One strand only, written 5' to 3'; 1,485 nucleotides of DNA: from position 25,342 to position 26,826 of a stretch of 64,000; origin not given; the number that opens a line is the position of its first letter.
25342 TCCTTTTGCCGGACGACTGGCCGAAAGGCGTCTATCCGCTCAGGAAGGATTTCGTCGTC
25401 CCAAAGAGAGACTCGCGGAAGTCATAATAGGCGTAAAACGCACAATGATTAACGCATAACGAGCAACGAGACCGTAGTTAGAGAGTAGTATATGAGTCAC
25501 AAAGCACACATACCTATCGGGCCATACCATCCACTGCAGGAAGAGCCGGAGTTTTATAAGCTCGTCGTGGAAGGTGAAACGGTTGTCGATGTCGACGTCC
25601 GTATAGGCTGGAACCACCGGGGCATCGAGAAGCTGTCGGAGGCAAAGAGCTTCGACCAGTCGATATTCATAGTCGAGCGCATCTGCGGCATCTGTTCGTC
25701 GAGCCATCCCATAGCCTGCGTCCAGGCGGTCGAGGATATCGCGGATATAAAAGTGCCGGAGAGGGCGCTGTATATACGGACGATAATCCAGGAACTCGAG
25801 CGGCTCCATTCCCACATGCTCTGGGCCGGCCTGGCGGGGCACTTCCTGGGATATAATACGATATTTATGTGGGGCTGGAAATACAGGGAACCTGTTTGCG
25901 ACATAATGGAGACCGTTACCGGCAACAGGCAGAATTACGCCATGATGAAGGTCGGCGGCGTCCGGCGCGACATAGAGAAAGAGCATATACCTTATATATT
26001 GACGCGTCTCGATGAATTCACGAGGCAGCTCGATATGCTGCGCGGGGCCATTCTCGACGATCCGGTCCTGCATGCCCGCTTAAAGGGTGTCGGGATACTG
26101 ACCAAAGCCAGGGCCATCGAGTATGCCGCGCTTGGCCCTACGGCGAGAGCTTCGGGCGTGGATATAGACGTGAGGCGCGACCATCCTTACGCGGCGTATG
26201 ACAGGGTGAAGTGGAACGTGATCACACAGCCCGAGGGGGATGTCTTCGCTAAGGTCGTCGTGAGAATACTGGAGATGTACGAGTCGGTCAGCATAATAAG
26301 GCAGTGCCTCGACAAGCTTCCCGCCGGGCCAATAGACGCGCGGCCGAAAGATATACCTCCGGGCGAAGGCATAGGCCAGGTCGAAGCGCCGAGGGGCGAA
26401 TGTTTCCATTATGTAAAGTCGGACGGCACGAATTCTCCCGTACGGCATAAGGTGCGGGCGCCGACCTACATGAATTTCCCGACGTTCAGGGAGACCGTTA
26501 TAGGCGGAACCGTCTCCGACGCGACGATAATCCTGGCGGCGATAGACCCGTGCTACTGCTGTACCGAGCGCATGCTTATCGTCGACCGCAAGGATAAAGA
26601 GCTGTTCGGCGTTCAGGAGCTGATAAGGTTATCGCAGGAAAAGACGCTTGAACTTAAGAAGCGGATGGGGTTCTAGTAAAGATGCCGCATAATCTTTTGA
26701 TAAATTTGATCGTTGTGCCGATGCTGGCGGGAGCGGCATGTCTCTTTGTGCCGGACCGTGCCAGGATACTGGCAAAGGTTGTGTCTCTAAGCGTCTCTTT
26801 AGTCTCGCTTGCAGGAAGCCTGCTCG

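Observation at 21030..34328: Group-4 Mbh/Mrp-type [NiFe] hydrogenase fronted by a sulfhydrogenase beta/gamma (AsrA/AsrB)-like module: a possible NAD(P)H-linked ion-pumping hydrogenase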

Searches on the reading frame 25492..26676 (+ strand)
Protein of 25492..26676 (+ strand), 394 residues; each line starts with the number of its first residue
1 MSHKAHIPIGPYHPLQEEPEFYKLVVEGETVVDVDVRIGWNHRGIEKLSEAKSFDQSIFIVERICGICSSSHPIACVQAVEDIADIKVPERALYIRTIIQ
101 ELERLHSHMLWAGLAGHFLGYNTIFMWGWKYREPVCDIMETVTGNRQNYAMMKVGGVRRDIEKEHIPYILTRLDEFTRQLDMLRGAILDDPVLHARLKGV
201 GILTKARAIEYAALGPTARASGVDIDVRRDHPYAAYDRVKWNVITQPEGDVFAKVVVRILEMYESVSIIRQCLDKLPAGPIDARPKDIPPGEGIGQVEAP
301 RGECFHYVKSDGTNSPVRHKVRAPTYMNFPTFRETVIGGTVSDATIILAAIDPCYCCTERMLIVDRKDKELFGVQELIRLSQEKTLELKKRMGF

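Call 3: search_protein_families(library=pfam, proteins=[window:25492-26676:+])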
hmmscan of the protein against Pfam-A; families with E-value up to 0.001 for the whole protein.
window:25492-26676:+ (394 aa): 2 families
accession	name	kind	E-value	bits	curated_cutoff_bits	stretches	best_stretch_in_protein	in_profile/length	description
PF00346.24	Complex1_49kDa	-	1.1e-71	241.6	24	2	119-284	2-167/271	Respiratory-chain NADH dehydrogenase, 49 Kd subunit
PF00374.24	NiFeSe_Hases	-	1.1e-17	64.7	25.8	1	43-111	1-69/508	Nickel-dependent hydrogenase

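Call 8: search_protein_families(library=ncbifam, proteins=[window:25492-26676:+])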
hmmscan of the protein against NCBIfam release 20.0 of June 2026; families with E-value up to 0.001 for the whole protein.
window:25492-26676:+ (394 aa): 15 families
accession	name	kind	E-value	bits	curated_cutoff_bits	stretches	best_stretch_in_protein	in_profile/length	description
NF004739.1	PRK06075.1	equivalog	1.2e-98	330.4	360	2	7-286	3-282/384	NADH-quinone oxidoreductase subunit D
NF040602.1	F420_dehyd_FpoD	exception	1.3e-88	297.5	600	1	7-358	10-370/372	F420H2 dehydrogenase subunit FpoD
TIGR01962.1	NuoD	equivalog_domain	8.6e-87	291.5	459.35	2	6-284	4-282/386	NADH dehydrogenase (quinone) subunit D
NF008974.0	PRK12322.1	equivalog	1.6e-79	267.6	522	1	6-353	8-359/366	NADH-quinone oxidoreductase subunit D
NF009808.0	PRK13292.1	equivalog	8.6e-71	238.8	1156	2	7-279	410-682/791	NADH-quinone oxidoreductase subunit B/C/D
NF008728.0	PRK11742.1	equivalog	1.3e-64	218.6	840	2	9-284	219-494/598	NADH-quinone oxidoreductase subunit C/D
NF005649.0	PRK07415.1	equivalog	7.7e-64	216.1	583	2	7-282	13-289/394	NAD(P)H-quinone oxidoreductase subunit H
TIGR03295.1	frhA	equivalog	6.1e-28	97.9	392.5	2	43-164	41-169/412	coenzyme F420 hydrogenase subunit alpha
NF033181.1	NiFeSe_hydrog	equivalog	8.9e-19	67.7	600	1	25-110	21-105/507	nickel-dependent hydrogenase large subunit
NF045518.1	H2_NiFeSe_large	exception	5.1e-17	61.9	780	1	23-110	19-105/485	NiFeSe hydrogenase large subunit HysA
NF041785.2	VhuA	equivalog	1.5e-14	53.4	800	1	31-111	28-107/418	F420-non-reducing hydrogenase Vhu subunit A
NF040828.1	sulfhyd_ShyA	equivalog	8.6e-13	47.9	700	1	24-122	19-119/415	NAD(P)-dependent hydrogenase/sulfhydrogenase 2 subunit alpha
NF007778.0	PRK10467.1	equivalog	1.9e-12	46.2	969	1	38-110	34-106/567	hydrogenase 2 large subunit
NF007550.0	PRK10170.1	equivalog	7.5e-11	41.1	1101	1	26-110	37-121/597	Ni/Fe-hydrogenase large subunit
NF040832.1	sulfhyd_HydA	equivalog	2.4e-07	30.2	880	1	24-135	21-134/426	NADPH-dependent hydrogenase/sulfhydrogenase 1 subunit alpha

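Call 12: find_homologous_proteins(query=window:25492-26676:+, max_evalue=1e-30)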
Query window:25492-26676:+ (394 aa): 7999 proteins with E <= 1e-30 among 8000 candidates; the best 120 are listed.
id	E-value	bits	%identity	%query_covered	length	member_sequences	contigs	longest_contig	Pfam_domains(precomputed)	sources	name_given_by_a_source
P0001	3.4e-252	854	91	100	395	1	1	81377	PF00374.25,PF00346.25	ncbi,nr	ncbi:MAG: nickel-dependent hydrogenase large subunit [Candidatus Omnitrophica bacterium]|nr:nickel-d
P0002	1.8e-251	852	91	100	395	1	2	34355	PF00374.25,PF00346.25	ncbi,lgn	-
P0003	8.6e-251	850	90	100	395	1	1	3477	PF00374.25,PF00346.25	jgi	jgi:NADH-quinone oxidoreductase subunit D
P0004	1.1e-249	846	91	100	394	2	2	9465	PF00374.25,PF00346.25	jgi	jgi:NADH-quinone oxidoreductase subunit D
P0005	1.4e-249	846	91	100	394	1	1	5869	PF00374.25,PF00346.25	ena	-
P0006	1.4e-249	846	91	100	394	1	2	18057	PF00374.25,PF00346.25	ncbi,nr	ncbi:MAG: nickel-dependent hydrogenase large subunit [Candidatus Omnitrophica bacterium]|nr:nickel-d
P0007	2.6e-249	845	91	100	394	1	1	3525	PF00374.25,PF00346.25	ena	-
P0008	5.2e-249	844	90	100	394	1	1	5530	PF00374.25,PF00346.25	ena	-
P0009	7.3e-249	843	89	100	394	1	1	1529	PF00374.25,PF00346.25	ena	-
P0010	9.4e-249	843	90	100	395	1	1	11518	PF00374.25,PF00346.25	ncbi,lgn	-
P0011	1.4e-248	842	92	100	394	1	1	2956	PF00374.25,PF00346.25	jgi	jgi:NADH-quinone oxidoreductase subunit D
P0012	2.0e-248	842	90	100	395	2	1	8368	PF00374.25,PF00346.25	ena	-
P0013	5.8e-248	840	89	100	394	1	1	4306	PF00374.25,PF00346.25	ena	-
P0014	2.2e-247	838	91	99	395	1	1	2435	PF00374.25,PF00346.25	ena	-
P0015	2.5e-247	838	89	100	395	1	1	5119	PF00374.25,PF00346.25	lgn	-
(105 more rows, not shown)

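Call 13: search_solved_structures(query=window:25492-26676:+, max_evalue=1e-10)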
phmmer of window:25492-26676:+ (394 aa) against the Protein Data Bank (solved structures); distinct sequences matched with E-value up to 1e-10: 73 (the best 60 are shown).
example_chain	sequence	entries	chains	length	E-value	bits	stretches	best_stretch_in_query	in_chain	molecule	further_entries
6cfw_L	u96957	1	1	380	1.6e-89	303.6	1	5-360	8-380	Membrane-bound hydrogenase subunit alpha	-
7z0s_E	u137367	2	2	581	6.2e-84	285.2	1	7-384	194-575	Formate hydrogenlyase subunit 5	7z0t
2fug_4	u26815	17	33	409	2.3e-62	214.2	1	7-307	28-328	NADH-quinone oxidoreductase chain 4 | NADH-QUINONE OXIDOREDUCTASE SUBUNIT 4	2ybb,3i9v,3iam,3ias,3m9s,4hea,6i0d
7q5y_B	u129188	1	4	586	2e-61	211.1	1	9-284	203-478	NADH-quinone oxidoreductase subunit C/D 2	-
6hum_H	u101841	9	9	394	2e-54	188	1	7-282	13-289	NAD(P)H-quinone oxidoreductase subunit H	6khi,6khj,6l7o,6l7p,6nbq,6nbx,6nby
7zm7_C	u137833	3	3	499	2.3e-54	187.8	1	7-291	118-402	NADH-ubiquinone oxidoreductase 49 kDa subunit-like protein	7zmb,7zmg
7eu3_H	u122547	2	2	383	5.5e-54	186.6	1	8-282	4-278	NAD(P)H-quinone oxidoreductase subunit H, chloroplastic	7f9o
9iho_D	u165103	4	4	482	4.5e-53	183.6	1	8-290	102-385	NUCM (49 kDa) subunit of mitochondrial NADH:ubiquinone oxidoreductase (Complex I)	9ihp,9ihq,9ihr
7wfg_H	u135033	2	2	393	1e-52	182.4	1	8-282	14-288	NAD(P)H-quinone oxidoreductase subunit H, chloroplastic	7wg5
8e9g_D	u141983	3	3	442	1.6e-51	178.5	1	7-286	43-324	NADH-quinone oxidoreductase subunit D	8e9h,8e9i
6h8k_C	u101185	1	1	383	2.2e-51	178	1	8-284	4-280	NUCM protein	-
6gcs_C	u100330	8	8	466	3.2e-51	177.5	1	7-284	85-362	49-KDA PROTEIN (NUCM) | Subunit NUCM of NADH:Ubiquinone Oxidoreductase (Complex I) | NUCM protein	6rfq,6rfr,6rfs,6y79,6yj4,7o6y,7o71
7arc_D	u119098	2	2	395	6.3e-51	176.5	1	7-309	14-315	ND7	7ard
9grx_H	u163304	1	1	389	1.7e-50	175.1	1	7-282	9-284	NAD(P)H-quinone oxidoreductase subunit H, chloroplastic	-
7b0n_D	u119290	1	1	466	2.2e-50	174.7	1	7-284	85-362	NUCM protein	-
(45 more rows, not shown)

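Call 22: find_related_loci(query=window:25492-26676:+, collection=genome_contigs, flank=10000)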
Query window:25492-26676:+ (394 aa) in genome_contigs; peptide patterns used: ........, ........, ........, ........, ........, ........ (x = any residue, [..] = any of these).
600 stretches matched a pattern (row limit reached: there are more); 592 encode a relative of the query (tblastn E <= 1e-3); the best 80 are kept; 80 distinct loci.
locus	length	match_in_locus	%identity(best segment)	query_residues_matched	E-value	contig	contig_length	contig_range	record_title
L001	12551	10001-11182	91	1-394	0e+0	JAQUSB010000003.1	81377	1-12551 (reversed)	MAG: Candidatus Omnitrophota bacterium isolate STD1_87 NODE_589_length_81377_cov_5.115815_Sandtown_D1, whole genome shot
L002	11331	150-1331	91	1-394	0e+0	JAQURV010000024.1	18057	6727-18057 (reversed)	MAG: Candidatus Omnitrophota bacterium isolate STD1_81 NODE_7180_length_18057_cov_3.045956_Sandtown_D1, whole genome sho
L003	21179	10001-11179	90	1-393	0e+0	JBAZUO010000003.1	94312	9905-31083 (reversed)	MAG: Candidatus Omnitrophota bacterium isolate SO_2017_GW1_230 NODE_1500_length_94312_cov_1.302288_OW334_2017, whole gen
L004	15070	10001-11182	90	1-394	0e+0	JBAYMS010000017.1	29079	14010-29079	MAG: Candidatus Omnitrophota bacterium isolate SO_2016_LW1_45 scaffold01358_LW64-88_2016, whole genome shotgun sequence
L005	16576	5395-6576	89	1-394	0e+0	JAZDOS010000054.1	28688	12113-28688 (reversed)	MAG: Candidatus Omnitrophota bacterium isolate MEGAHIT-group-0.790 k141_9412113, whole genome shotgun sequence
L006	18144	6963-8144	87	1-394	0e+0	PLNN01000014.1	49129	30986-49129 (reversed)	MAG: Candidatus Omnitrophota bacterium isolate fen_1320 73.20120800_E1X.39_contig_7893, whole genome shotgun sequence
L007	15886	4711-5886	86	1-392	0e+0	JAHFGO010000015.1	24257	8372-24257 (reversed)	MAG: Candidatus Omnitrophota bacterium isolate nzgw317 NODE_569_length_24258_cov_3.653188, whole genome shotgun sequence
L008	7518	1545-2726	84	1-394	0e+0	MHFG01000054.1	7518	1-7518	MAG: Omnitrophica bacterium RIFCSPHIGHO2_02_FULL_46_20 rifcsphigho2_02_scaffold_37304, whole genome shotgun sequence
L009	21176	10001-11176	84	1-392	0e+0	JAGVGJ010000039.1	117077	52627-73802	MAG: Candidatus Omnitrophota bacterium isolate DeMMO2_5 c_000000026006, whole genome shotgun sequence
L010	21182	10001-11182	83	1-394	0e+0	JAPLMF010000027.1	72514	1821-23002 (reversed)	MAG: Candidatus Omnitrophota bacterium isolate LacPavin_0419_WC70L_MAG_47_7 LacPavin_0419_WC70L_scaffold_426094, whole g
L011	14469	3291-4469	84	1-393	0e+0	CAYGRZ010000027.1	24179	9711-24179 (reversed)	MAG TPA_asm: uncultured Planctomycetia bacterium isolate ERP119294_co1_123 genome assembly, contig: NODE_2453_length_241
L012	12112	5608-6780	84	1-391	0e+0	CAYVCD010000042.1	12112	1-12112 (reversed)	MAG TPA_asm: uncultured Planctomycetia bacterium isolate SRP178699_co1_431 genome assembly, contig: NODE_7093_length_121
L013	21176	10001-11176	83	1-392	0e+0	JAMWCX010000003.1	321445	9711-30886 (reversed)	MAG: Candidatus Omnitrophota bacterium isolate QZM4_2.bins.201.Tibet NODE_40_length_321445_cov_5.037844, whole genome sh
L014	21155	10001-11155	84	1-385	0e+0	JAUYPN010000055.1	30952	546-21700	MAG: Candidatus Omnitrophota bacterium isolate C4_metabat.bin.33 C4_k141_65326, whole genome shotgun sequence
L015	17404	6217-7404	82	1-392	0e+0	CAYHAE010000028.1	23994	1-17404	MAG TPA_asm: uncultured Planctomycetia bacterium isolate ERP119294_co1_439 genome assembly, contig: NODE_2485_length_239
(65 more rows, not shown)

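Call 62: search_protein_families(library=pfam, proteins=[L009:4492-5256:+, L009:5269-5676:+], max_evalue=0.00001)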
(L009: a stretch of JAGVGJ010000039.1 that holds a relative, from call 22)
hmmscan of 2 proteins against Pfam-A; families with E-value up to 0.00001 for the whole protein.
L009:4492-5256:+ (254 aa): 0 families

L009:5269-5676:+ (135 aa): 11 families
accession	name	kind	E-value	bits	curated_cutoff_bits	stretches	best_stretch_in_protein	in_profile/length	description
PF09383.16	NIL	-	3.3e-16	59.4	24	1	4-71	1-71/73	NIL domain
PF00037.32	Fer4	-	6.8e-14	51.4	21.1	2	84-101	7-24/24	4Fe-4S binding domain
PF12837.12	Fer4_6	-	1e-11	44.6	25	1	81-100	5-24/24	4Fe-4S binding domain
PF12838.12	Fer4_7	-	1.2e-11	45.4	27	1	84-129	1-51/52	4Fe-4S dicluster domain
PF13237.11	Fer4_10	-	1e-10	41.8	25.5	1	78-127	2-53/53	4Fe-4S dicluster domain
PF13187.11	Fer4_9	-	3e-10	40.4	27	1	84-130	1-51/52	4Fe-4S dicluster domain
PF12797.12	Fer4_2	-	1.7e-09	37.4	24.5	0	108-127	2-21/22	4Fe-4S binding domain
PF14697.11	Fer4_21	-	1.5e-08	35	35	1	82-128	5-53/59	4Fe-4S dicluster domain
PF12800.12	Fer4_4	-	1.5e-07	31.6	24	0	84-98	3-17/17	4Fe-4S binding domain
PF13484.11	Fer4_16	-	2.9e-07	31.6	30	0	84-103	1-20/66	4Fe-4S double cluster binding domain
PF13183.11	Fer4_8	-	8e-07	29.9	27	0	78-98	47-67/68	4Fe-4S dicluster domain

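Call 65: search_protein_representatives(protein=window:25492-26676:+)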
Query: 394 residues. Proteins with E-value up to 0.001 (for the whole library): 9578; up to 1e-10: 4510; up to 1e-30: 901. The best 150 are listed.
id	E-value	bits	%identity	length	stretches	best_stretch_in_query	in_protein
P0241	3.5e-160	549.5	61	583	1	7-391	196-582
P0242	1.5e-152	524.4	57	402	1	1-393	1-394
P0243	3.5e-126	437.5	67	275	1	7-276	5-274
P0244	3.2e-113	394.8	47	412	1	11-387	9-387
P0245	6.5e-113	393.9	45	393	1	5-375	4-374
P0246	1.1e-112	393.1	66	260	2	1-208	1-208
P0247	3.8e-111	388.0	48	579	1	6-373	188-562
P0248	1.2e-104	366.6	45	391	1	3-371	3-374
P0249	9.3e-103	360.4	47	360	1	7-360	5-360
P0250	1.0e-102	360.3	57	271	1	126-393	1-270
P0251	1.3e-102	359.9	43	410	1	4-367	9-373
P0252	1.9e-102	359.4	45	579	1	7-383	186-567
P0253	2.8e-101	355.6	47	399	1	6-367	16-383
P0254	5.3e-101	354.6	46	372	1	2-366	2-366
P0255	6.6e-101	354.3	45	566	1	7-389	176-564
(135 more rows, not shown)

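Call 69: find_related_loci(query=P0241, collection=metagenome_contigs, flank=10000)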
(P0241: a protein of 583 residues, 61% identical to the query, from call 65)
Query P0241 (583 aa) in metagenome_contigs; peptide patterns used: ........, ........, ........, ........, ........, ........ (x = any residue, [..] = any of these).
600 stretches matched a pattern (row limit reached: there are more); 588 encode a relative of the query (tblastn E <= 1e-3); the best 80 are kept; 80 distinct loci.
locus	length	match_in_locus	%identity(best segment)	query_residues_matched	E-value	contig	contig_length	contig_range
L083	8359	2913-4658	90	1-582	0e+0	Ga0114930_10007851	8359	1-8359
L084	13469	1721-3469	86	1-582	0e+0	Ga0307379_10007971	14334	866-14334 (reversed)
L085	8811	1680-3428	82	1-582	0e+0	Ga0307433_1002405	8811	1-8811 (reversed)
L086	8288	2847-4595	82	1-582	0e+0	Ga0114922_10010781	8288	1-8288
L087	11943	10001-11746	80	1-583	0e+0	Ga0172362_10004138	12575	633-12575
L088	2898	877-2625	80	1-583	0e+0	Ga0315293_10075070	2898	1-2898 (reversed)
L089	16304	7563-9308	80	1-583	0e+0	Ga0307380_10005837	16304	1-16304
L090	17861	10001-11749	80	1-583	0e+0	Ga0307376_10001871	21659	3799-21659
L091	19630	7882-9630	80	1-583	0e+0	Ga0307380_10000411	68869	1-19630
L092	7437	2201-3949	78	1-583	0e+0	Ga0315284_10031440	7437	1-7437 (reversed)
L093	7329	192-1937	78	1-583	0e+0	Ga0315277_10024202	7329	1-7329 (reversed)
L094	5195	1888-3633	77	1-583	0e+0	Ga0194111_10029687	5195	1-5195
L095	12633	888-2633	77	1-583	0e+0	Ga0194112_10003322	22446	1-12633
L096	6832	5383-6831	82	1-483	0e+0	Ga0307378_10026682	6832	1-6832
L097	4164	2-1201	86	184-583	0e+0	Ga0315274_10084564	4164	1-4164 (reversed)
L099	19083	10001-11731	61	17-582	0e+0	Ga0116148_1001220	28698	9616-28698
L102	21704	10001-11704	58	7-583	0e+0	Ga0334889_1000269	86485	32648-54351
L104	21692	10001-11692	55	11-583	0e+0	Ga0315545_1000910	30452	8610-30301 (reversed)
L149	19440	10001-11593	49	28-583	0e+0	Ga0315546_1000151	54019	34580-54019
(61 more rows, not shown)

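Call 72: search_protein_families(library=pfam, proteins=[L104:5371-5994:+, L091:3977-5653:+, L102:6159-8039:+, L099:5921-7663:+, L149:7435-7890:+], max_evalue=0.001)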
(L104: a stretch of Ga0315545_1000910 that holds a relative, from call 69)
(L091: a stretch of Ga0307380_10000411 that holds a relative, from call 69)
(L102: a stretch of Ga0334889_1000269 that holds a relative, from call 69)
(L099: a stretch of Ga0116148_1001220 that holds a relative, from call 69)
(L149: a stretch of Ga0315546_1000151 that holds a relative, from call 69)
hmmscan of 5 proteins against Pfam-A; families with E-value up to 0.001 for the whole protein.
L104:5371-5994:+ (207 aa): 2 families
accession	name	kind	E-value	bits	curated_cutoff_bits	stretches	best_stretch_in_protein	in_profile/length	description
PF02629.25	CoA_binding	-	1.3e-20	74.4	22.3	1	84-177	4-96/97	CoA binding domain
PF06971.19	Put_DNA-bind_N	-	2.5e-17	63.1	27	1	6-53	2-49/49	Putative DNA-binding protein N-terminus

L091:3977-5653:+ (558 aa): 1 family
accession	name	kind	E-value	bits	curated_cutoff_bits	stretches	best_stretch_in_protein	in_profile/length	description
PF01568.27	Molydop_binding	-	1.3e-05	25.6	26.8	1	468-533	16-82/110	Molydopterin dinucleotide binding domain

L102:6159-8039:+ (626 aa): 1 family
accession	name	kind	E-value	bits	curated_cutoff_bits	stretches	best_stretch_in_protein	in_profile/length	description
PF01568.27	Molydop_binding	-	6.7e-07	29.8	26.8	1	492-550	11-68/110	Molydopterin dinucleotide binding domain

L099:5921-7663:+ (580 aa): 1 family
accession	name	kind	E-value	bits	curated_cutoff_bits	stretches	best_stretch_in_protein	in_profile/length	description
PF01568.27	Molydop_binding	-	4.4e-07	30.4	26.8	1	482-546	14-77/110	Molydopterin dinucleotide binding domain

L149:7435-7890:+ (151 aa): 1 family
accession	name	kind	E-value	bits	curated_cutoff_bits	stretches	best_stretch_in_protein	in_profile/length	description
PF00027.35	cNMP_binding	-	9.5e-11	42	27.5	1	32-115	2-85/89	Cyclic nucleotide-binding domain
